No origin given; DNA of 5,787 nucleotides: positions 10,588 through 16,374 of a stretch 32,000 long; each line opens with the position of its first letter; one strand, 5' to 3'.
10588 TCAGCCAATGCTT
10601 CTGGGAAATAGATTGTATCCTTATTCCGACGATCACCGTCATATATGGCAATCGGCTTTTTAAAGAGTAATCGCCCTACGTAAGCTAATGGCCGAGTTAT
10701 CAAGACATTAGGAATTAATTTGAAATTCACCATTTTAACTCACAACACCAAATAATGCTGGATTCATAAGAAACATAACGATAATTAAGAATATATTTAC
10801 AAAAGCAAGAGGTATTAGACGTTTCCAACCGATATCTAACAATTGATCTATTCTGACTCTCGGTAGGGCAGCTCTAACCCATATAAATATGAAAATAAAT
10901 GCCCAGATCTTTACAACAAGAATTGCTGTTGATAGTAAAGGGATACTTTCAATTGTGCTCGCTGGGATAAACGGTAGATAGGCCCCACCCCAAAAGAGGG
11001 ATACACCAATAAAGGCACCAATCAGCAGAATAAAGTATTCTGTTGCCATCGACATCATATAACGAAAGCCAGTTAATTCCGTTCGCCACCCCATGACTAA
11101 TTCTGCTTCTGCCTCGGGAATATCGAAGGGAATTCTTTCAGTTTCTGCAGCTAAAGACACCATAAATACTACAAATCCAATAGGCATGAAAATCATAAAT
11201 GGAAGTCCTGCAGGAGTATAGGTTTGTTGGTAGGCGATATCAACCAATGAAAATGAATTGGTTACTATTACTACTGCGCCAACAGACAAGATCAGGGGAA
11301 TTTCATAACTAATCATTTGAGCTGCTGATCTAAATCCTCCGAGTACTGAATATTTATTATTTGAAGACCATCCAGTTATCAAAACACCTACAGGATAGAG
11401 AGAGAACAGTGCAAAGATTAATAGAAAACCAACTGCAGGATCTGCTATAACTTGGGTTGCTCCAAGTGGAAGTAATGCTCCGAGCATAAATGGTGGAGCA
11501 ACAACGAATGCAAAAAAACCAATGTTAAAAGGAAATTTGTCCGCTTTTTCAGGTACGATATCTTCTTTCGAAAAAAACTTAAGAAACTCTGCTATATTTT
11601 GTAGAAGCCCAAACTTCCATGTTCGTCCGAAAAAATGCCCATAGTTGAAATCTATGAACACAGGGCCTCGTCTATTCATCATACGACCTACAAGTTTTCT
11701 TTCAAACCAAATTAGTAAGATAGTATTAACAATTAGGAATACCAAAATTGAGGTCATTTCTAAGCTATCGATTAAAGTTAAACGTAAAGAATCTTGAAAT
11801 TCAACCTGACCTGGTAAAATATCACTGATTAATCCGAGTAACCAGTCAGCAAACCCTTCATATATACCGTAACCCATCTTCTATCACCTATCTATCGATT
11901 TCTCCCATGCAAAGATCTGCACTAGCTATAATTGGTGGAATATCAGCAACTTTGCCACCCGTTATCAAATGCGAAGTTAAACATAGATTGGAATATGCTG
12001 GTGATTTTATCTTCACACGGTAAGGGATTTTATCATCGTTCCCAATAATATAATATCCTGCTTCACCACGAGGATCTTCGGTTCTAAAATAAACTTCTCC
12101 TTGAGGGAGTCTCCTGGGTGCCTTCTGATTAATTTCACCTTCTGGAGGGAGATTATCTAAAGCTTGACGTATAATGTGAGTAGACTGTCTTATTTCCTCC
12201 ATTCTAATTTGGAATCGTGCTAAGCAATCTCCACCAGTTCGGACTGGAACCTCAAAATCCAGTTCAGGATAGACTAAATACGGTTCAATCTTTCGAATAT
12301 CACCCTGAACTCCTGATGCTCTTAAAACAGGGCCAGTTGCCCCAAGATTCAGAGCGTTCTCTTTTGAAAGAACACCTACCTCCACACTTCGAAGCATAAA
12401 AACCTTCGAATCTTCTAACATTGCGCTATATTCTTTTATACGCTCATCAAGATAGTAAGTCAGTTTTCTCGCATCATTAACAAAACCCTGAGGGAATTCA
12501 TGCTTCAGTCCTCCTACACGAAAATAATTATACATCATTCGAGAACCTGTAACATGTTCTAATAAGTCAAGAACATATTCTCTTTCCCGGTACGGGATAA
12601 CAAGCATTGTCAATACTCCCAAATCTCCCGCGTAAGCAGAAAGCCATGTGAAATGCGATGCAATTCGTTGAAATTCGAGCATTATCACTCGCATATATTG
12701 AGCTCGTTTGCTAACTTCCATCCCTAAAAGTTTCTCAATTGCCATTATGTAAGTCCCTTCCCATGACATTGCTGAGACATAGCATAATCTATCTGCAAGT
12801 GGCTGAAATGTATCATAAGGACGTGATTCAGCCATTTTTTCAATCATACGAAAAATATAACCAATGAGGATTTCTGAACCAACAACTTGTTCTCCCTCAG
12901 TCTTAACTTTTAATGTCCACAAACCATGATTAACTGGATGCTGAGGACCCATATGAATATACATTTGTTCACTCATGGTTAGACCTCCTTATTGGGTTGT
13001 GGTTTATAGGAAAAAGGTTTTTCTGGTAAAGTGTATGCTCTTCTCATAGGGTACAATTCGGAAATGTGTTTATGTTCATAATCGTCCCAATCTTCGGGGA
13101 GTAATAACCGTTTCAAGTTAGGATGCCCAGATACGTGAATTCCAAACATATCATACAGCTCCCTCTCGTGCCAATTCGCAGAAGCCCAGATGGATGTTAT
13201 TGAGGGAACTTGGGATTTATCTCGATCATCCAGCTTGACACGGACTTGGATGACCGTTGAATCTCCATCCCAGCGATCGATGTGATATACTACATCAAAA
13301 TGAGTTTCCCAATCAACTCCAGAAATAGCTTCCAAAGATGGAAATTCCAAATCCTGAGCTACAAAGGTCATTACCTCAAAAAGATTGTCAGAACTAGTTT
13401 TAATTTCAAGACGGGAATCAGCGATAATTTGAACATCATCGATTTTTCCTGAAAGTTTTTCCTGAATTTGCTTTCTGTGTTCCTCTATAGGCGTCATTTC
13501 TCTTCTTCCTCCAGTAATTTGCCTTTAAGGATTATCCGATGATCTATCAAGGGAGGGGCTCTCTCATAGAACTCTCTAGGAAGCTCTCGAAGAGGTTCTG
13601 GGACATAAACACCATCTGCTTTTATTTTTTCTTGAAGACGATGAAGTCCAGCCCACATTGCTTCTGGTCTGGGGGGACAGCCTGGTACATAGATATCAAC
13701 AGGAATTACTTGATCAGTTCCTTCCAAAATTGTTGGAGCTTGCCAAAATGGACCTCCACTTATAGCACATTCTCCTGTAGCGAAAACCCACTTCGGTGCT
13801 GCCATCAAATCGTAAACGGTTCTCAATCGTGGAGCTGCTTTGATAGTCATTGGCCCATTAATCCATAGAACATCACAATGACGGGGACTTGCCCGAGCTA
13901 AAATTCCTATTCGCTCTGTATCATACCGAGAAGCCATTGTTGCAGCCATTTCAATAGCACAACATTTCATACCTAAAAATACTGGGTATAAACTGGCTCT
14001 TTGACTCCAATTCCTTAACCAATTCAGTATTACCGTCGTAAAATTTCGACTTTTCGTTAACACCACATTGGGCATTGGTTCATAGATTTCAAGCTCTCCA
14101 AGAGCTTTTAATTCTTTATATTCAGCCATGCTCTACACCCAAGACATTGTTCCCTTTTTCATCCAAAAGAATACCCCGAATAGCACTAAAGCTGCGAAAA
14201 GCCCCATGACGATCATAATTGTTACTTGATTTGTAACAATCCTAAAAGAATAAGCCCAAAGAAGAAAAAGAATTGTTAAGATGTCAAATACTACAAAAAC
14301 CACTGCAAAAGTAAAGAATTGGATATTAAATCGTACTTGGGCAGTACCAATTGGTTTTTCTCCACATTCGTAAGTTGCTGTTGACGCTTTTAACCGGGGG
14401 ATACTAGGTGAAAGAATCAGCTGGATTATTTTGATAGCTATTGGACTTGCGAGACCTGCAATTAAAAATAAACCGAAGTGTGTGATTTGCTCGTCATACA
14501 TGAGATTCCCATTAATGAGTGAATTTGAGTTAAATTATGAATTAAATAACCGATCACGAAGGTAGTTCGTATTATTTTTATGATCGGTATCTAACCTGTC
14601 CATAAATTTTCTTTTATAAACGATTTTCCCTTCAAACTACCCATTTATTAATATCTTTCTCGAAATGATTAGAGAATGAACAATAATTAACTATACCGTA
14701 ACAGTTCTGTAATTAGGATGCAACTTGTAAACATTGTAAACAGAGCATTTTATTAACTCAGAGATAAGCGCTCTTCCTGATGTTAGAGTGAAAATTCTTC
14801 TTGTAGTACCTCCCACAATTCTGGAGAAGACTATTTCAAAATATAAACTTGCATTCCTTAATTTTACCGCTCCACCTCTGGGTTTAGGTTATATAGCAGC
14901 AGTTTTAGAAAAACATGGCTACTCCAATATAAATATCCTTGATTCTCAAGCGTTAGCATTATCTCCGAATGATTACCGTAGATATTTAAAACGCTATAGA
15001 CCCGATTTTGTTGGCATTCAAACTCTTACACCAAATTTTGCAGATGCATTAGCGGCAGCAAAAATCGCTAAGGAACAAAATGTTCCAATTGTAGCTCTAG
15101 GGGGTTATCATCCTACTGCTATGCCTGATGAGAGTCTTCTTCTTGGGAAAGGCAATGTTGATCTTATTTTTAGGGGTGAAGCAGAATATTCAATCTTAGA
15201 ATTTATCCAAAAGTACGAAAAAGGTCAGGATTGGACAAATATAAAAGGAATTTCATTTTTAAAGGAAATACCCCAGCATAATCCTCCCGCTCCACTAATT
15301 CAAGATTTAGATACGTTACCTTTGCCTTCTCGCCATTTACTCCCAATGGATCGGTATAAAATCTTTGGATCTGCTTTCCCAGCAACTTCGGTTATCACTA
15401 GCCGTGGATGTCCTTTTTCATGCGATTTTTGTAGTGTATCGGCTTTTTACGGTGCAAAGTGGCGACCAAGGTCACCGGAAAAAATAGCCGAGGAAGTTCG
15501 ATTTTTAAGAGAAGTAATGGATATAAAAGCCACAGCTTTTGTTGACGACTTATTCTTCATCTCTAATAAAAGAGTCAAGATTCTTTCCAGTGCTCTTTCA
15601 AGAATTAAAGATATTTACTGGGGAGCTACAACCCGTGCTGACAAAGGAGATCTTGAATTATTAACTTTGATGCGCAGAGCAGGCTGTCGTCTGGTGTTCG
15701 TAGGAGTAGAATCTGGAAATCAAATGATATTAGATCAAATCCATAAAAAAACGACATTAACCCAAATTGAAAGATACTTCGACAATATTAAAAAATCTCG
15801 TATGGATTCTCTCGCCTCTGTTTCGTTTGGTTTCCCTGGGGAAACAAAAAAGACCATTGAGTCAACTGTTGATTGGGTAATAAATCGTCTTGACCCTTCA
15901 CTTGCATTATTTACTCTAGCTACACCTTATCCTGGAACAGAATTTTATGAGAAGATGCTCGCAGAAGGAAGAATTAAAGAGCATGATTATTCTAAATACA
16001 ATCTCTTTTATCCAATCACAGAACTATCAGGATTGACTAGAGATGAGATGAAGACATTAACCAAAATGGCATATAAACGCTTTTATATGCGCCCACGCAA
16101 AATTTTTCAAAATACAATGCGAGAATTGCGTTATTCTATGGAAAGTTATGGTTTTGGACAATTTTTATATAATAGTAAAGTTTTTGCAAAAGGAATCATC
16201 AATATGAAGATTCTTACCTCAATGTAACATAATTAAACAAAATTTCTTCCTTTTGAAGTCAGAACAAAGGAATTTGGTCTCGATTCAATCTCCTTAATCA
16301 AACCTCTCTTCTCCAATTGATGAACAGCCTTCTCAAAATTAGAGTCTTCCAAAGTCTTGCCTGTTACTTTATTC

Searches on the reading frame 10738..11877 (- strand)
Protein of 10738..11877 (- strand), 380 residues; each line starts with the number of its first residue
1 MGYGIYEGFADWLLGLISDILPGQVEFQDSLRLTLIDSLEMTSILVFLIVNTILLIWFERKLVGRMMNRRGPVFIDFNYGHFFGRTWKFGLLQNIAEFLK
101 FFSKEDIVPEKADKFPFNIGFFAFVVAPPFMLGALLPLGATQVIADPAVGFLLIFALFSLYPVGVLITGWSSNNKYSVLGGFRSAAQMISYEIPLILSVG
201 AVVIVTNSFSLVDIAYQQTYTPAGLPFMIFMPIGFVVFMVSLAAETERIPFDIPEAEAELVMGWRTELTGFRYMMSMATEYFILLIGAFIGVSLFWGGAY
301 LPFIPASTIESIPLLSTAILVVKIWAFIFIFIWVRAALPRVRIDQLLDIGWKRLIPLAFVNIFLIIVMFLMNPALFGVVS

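Call 4: search_protein_families(library=pfam, proteins=[window:10738-11877:-])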
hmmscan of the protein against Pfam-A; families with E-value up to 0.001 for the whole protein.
window:10738-11877:- (380 aa): 1 family
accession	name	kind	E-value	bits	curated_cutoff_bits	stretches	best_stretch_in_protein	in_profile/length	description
PF00146.26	NADHdh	-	3.4e-89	299.6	27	1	41-365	3-297/298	NADH dehydrogenase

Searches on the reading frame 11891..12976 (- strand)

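Call 4: search_protein_families(library=pfam, proteins=[window:11891-12976:-])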
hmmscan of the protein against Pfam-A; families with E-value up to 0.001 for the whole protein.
window:11891-12976:- (362 aa): 2 families
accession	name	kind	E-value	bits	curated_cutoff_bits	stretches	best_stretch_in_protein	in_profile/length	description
PF00346.24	Complex1_49kDa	-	1.1e-85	287.4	24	2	118-287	1-169/271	Respiratory-chain NADH dehydrogenase, 49 Kd subunit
PF00374.24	NiFeSe_Hases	-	0.00014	21.4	25.8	1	43-111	1-69/508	Nickel-dependent hydrogenase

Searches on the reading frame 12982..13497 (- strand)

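Call 4: search_protein_families(library=pfam, proteins=[window:12982-13497:-])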
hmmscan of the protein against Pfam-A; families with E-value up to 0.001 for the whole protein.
window:12982-13497:- (172 aa): 1 family
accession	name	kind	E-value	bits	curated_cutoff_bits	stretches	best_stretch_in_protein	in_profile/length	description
PF00329.25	Complex1_30kDa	-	6.7e-36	124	22.5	1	33-159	2-122/124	Respiratory-chain NADH dehydrogenase, 30 Kd subunit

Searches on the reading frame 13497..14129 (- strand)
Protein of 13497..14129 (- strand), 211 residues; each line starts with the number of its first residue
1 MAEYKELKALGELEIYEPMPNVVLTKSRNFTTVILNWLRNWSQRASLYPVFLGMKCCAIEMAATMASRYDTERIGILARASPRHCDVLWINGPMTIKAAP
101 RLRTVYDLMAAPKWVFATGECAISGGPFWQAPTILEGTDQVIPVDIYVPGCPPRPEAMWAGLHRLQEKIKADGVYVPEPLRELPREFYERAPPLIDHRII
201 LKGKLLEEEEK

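Call 65: search_protein_families(library=pfam, proteins=[window:13497-14129:-])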
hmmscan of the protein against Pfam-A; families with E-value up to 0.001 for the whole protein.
window:13497-14129:- (211 aa): 1 family
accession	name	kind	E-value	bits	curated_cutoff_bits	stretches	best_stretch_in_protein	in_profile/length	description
PF01058.29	Oxidored_q6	-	5.9e-27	94.4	27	1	56-164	3-127/128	NADH ubiquinone oxidoreductase, 20 Kd subunit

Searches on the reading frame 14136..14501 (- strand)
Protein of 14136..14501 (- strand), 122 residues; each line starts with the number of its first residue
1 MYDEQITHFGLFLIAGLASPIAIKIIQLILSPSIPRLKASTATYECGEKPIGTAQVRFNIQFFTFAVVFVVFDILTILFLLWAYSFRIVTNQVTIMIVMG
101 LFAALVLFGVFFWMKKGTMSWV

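Call 65: search_protein_families(library=pfam, proteins=[window:14136-14501:-])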
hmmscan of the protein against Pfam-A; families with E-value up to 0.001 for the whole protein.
window:14136-14501:- (122 aa): 1 family
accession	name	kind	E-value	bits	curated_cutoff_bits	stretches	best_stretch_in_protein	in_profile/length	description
PF00507.24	Oxidored_q4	-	1e-20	74.2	23.3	1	23-121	4-99/99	NADH-ubiquinone/plastoquinone oxidoreductase, chain 3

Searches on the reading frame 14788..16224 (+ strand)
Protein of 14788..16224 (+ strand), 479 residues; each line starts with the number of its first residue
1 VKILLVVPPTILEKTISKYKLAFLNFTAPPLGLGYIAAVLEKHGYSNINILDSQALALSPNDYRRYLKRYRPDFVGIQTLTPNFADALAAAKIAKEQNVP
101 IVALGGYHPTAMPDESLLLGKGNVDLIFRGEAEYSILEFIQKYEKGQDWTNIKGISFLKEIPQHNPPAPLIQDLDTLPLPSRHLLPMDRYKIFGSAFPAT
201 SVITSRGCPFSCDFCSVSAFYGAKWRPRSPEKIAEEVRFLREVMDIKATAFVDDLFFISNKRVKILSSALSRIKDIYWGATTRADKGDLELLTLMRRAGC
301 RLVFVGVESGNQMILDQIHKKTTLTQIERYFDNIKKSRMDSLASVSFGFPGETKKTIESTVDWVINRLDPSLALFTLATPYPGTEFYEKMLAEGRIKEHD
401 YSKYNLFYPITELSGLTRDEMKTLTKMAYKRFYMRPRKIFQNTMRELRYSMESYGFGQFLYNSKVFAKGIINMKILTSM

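Call 64: search_protein_families(library=pfam, proteins=[window:14788-16224:+])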
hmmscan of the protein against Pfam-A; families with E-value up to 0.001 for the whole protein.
window:14788-16224:+ (479 aa): 2 families
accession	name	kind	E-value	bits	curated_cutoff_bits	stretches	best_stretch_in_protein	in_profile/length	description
PF04055.27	Radical_SAM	-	1.5e-22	80.9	29.5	1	202-364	1-166/166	Radical SAM superfamily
PF02310.24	B12-binding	-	2.5e-16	60.1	32.1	1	26-136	10-117/121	B12 binding domain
